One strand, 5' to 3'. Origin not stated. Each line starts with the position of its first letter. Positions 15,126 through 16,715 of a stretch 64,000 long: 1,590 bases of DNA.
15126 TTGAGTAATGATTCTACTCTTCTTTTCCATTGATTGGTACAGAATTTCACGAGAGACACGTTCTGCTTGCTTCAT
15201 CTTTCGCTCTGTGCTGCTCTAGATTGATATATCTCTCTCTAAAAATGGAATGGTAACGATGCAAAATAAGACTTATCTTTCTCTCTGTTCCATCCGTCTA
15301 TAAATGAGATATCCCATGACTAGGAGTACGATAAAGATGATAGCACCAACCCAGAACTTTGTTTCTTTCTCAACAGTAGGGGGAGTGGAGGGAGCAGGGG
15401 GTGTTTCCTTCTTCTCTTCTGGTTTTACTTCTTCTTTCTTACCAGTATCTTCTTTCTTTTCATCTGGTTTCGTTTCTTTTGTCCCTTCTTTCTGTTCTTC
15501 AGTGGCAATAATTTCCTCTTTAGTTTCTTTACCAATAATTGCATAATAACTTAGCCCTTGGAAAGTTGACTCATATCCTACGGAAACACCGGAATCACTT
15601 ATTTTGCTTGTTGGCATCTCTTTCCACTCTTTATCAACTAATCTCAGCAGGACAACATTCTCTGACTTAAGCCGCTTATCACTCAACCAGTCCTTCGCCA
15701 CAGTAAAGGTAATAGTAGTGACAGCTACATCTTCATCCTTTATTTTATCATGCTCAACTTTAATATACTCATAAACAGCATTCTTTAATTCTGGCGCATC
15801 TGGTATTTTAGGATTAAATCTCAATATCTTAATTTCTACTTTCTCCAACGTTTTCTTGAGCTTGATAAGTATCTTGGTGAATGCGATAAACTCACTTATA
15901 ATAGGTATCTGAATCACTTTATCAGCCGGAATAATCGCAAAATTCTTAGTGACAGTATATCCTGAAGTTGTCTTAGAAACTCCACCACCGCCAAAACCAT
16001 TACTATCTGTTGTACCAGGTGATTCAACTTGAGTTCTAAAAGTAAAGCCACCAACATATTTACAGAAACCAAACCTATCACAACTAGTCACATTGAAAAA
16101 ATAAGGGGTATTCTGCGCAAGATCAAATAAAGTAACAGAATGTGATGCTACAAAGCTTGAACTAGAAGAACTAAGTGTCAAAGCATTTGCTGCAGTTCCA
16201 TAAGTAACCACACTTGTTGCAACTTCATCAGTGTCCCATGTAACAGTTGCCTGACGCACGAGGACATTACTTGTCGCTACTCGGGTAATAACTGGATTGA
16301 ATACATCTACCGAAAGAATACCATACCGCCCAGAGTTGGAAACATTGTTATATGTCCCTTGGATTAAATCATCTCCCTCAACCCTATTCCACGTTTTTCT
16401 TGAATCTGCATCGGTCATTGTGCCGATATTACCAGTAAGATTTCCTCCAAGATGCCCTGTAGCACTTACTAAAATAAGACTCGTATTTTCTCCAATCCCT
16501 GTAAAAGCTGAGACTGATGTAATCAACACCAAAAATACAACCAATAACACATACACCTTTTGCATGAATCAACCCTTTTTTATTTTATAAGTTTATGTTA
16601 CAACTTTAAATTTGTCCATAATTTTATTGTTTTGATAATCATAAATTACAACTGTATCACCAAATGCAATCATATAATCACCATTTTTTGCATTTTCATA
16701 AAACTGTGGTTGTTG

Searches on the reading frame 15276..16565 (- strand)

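Call 35: search_protein_families(library=pfam, proteins=[window:15276-16565:-], max_evalue=0.001)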
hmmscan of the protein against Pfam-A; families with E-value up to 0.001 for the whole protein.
window:15276-16565:- (430 aa): 2 families
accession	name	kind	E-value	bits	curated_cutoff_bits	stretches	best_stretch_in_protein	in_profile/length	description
PF16656.11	Pur_ac_phosph_N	-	1.8e-06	28.9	30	1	104-162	13-81/93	Purple acid Phosphatase, N-terminal domain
PF12831.13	FAD_oxidored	-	0.00014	21.7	27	1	27-135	22-130/416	FAD dependent oxidoreductase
